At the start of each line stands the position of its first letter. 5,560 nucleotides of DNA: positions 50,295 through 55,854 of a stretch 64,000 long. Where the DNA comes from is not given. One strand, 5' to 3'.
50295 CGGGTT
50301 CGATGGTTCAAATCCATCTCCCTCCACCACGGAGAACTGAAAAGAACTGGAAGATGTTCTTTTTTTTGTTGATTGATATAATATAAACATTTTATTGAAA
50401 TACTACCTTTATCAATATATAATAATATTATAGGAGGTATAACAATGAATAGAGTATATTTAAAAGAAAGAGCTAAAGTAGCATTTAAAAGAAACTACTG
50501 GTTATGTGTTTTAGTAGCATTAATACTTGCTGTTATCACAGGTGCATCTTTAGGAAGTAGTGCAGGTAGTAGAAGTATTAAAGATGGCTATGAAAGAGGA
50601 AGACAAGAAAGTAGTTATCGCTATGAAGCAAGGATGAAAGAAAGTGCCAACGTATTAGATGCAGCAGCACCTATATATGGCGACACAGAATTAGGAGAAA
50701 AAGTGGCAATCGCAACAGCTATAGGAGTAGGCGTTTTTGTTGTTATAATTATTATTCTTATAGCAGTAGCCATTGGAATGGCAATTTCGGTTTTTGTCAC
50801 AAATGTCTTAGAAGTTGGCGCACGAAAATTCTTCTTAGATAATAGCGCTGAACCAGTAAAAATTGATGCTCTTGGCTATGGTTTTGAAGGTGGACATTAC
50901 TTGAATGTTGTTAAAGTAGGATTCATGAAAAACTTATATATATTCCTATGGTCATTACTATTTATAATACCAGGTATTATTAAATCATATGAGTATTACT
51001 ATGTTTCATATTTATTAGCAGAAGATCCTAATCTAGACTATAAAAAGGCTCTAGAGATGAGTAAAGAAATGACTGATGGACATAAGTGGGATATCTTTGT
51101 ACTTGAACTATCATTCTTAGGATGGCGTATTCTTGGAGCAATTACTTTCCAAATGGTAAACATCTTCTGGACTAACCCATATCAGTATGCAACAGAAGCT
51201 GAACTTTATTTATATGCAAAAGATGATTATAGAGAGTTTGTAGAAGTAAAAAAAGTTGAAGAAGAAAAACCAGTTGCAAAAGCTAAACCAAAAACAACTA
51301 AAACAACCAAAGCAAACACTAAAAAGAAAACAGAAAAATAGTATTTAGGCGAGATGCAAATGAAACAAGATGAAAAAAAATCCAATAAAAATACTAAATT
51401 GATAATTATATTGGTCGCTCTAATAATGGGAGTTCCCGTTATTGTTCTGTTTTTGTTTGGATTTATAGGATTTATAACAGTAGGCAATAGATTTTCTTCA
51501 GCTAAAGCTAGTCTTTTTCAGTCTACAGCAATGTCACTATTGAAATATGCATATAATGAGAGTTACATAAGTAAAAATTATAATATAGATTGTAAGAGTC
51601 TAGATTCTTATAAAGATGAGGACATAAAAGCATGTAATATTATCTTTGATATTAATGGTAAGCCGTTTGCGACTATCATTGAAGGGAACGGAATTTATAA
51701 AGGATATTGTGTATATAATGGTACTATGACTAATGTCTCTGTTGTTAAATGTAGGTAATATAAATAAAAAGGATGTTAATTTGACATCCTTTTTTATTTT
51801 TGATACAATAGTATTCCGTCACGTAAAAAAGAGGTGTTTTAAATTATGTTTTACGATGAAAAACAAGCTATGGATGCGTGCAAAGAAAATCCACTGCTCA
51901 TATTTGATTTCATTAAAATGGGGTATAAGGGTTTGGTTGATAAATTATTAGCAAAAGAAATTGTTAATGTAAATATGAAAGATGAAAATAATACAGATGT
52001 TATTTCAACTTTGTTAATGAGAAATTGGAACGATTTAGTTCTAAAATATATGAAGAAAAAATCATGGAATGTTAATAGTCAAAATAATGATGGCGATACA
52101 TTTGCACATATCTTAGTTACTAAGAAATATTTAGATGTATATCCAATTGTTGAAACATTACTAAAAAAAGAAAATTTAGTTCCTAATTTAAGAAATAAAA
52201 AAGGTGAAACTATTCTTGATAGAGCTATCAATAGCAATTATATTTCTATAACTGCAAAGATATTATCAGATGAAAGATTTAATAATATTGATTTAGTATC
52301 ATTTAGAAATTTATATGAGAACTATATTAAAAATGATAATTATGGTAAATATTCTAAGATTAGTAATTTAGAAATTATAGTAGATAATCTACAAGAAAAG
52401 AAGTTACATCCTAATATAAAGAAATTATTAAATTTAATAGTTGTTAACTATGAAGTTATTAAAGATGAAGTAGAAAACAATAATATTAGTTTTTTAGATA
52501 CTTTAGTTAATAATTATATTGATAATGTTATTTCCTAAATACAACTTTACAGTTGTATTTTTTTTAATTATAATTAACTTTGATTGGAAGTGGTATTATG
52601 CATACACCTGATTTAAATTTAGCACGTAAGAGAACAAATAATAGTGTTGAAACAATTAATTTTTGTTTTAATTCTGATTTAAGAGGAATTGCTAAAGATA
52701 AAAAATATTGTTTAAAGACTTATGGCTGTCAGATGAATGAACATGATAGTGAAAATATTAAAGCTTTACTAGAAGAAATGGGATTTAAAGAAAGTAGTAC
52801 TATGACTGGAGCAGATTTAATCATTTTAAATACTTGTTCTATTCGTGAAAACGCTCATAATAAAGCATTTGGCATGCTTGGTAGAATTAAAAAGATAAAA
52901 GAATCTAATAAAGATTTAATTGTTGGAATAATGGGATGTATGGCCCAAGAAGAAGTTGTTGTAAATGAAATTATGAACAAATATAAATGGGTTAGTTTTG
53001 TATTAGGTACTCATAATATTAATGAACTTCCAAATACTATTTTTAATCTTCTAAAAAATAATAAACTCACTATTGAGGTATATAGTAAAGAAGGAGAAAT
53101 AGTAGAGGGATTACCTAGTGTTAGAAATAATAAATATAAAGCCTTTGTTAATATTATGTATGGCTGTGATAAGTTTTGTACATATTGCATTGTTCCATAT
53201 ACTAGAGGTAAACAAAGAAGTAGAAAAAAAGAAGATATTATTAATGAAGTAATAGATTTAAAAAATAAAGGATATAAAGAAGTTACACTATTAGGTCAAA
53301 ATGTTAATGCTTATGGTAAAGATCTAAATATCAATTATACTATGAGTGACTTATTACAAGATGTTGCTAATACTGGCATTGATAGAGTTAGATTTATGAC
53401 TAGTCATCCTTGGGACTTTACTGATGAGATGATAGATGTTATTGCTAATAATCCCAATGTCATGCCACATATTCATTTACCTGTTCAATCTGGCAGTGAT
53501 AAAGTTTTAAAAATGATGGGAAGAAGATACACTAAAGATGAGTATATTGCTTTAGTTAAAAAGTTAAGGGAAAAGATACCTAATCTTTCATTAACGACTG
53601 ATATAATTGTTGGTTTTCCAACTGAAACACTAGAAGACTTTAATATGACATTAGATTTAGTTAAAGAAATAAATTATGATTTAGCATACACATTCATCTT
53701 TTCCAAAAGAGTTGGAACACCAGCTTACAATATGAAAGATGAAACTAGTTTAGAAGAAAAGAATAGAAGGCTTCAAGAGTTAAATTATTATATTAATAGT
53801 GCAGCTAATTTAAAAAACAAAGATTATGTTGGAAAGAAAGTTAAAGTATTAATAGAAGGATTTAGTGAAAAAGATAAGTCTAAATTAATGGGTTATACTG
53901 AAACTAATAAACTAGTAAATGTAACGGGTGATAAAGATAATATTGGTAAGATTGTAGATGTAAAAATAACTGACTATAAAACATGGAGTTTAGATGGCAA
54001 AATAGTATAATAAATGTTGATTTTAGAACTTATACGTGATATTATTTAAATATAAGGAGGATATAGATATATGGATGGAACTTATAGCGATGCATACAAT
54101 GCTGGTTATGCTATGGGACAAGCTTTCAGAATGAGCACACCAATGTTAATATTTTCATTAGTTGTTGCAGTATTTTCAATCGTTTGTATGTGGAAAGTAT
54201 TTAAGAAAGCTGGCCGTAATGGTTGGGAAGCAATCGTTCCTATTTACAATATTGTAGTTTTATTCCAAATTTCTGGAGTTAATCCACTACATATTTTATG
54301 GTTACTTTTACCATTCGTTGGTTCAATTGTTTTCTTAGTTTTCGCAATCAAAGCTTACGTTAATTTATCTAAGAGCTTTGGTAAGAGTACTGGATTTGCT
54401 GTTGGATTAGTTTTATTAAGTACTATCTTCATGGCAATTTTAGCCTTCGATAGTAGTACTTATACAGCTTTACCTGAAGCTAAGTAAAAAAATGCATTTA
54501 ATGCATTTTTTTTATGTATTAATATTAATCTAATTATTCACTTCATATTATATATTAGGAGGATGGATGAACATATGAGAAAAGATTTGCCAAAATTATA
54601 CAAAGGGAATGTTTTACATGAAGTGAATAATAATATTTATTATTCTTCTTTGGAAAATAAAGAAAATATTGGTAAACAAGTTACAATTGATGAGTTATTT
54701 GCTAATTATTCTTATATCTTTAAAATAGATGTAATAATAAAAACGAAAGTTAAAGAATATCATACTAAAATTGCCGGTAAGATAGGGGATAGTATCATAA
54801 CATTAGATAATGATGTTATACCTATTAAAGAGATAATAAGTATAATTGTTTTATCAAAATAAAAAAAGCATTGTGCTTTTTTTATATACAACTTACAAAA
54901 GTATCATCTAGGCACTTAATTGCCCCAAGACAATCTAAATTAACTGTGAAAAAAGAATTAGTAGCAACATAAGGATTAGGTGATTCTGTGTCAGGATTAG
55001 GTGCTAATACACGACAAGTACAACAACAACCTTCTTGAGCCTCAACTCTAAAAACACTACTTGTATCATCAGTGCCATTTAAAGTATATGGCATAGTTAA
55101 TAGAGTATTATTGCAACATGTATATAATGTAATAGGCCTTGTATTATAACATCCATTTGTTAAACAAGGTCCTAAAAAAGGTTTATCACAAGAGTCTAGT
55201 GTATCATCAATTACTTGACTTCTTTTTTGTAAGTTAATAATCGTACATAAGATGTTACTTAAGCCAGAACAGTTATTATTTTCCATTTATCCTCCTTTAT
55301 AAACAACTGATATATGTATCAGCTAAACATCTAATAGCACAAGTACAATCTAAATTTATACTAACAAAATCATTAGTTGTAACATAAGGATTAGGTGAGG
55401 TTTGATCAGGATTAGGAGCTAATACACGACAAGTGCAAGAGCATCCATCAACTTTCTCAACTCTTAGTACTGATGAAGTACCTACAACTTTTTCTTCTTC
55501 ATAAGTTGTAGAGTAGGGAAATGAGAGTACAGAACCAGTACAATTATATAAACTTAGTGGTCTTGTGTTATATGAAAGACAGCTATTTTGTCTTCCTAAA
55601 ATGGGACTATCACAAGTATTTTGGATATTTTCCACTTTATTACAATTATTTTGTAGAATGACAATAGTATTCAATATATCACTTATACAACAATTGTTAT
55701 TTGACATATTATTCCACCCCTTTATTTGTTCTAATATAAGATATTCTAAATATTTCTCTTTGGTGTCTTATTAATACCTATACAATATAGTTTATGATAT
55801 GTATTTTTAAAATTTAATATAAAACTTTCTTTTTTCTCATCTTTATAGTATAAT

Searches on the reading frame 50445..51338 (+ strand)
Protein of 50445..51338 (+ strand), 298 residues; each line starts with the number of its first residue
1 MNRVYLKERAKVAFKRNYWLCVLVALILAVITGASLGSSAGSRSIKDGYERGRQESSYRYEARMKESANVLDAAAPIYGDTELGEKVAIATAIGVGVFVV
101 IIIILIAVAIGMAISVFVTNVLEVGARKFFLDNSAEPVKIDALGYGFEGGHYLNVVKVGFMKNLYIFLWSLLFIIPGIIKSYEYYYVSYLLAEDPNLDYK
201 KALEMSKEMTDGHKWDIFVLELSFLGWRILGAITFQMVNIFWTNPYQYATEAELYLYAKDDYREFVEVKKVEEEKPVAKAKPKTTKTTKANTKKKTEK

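Call 30: search_protein_families(library=pfam, proteins=[window:50445-51338:+], max_evalue=0.00001)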
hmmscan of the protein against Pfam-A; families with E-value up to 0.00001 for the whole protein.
window:50445-51338:+ (298 aa): 1 family
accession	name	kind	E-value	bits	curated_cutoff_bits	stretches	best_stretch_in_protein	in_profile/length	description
PF06161.16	DUF975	-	1.6e-21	77.7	34.8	1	172-256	154-237/243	Protein of unknown function (DUF975)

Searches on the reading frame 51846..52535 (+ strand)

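Call 30: search_protein_families(library=pfam, proteins=[window:51846-52535:+], max_evalue=0.00001)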
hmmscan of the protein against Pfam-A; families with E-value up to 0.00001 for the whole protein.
window:51846-52535:+ (230 aa): 2 families
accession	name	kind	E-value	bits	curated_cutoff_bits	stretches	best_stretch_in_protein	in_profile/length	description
PF12796.13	Ank_2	-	1.2e-08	35.8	27.3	0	65-141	12-81/90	Ankyrin repeats (3 copies)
PF13637.12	Ank_4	-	3.3e-06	27.7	22.7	0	65-95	12-42/50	Ankyrin repeats (many copies)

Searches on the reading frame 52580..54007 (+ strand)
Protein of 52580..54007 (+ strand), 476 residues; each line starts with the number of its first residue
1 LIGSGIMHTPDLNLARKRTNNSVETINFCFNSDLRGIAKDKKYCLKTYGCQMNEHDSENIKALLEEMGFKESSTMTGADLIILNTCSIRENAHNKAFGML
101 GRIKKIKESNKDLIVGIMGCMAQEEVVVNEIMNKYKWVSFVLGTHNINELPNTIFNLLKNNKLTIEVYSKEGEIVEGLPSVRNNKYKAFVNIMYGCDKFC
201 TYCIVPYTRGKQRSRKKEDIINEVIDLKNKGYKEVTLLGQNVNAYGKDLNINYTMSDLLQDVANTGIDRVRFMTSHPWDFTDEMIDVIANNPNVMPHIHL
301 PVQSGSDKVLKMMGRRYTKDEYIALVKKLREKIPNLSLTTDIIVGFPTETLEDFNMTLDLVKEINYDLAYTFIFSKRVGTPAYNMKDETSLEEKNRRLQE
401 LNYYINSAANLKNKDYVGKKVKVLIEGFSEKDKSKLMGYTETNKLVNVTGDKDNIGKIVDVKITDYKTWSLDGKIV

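Call 30: search_protein_families(library=pfam, proteins=[window:52580-54007:+], max_evalue=0.00001)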
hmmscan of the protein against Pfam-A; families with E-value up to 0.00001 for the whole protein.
window:52580-54007:+ (476 aa): 3 families
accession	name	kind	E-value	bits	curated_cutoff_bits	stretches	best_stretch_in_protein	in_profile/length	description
PF04055.27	Radical_SAM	-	8.2e-32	111.1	29.5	1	190-361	1-166/166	Radical SAM superfamily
PF00919.26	UPF0004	-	4.4e-27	94.4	27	1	42-143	1-98/98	Uncharacterized protein family UPF0004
PF01938.26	TRAM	-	1.6e-15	57.1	21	1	415-476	2-61/61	TRAM domain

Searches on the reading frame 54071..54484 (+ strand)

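Call 30: search_protein_families(library=pfam, proteins=[window:54071-54484:+], max_evalue=0.00001)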
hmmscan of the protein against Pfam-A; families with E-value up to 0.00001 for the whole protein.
window:54071-54484:+ (138 aa): 1 family
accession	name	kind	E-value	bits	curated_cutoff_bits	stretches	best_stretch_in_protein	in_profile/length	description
PF18936.5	DUF5684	-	1.5e-20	74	27.4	1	52-132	1-79/81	Family of unknown function (DUF5684)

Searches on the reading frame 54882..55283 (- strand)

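Call 30: search_protein_families(library=pfam, proteins=[window:54882-55283:-], max_evalue=0.00001)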
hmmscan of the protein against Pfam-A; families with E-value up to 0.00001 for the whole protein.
window:54882-55283:- (133 aa): 1 family
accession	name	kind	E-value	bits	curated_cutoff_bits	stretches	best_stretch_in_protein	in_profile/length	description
PF10612.14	Spore-coat_CotZ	-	8.2e-08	33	24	0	7-100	12-111/159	Spore coat protein Z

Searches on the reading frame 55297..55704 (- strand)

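Call 30: search_protein_families(library=pfam, proteins=[window:55297-55704:-], max_evalue=0.00001)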
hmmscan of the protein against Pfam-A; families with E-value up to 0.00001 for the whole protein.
window:55297-55704:- (135 aa): 1 family
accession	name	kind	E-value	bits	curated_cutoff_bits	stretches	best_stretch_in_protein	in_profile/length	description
PF10612.14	Spore-coat_CotZ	-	5.2e-10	40.1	24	1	2-103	8-112/159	Spore coat protein Z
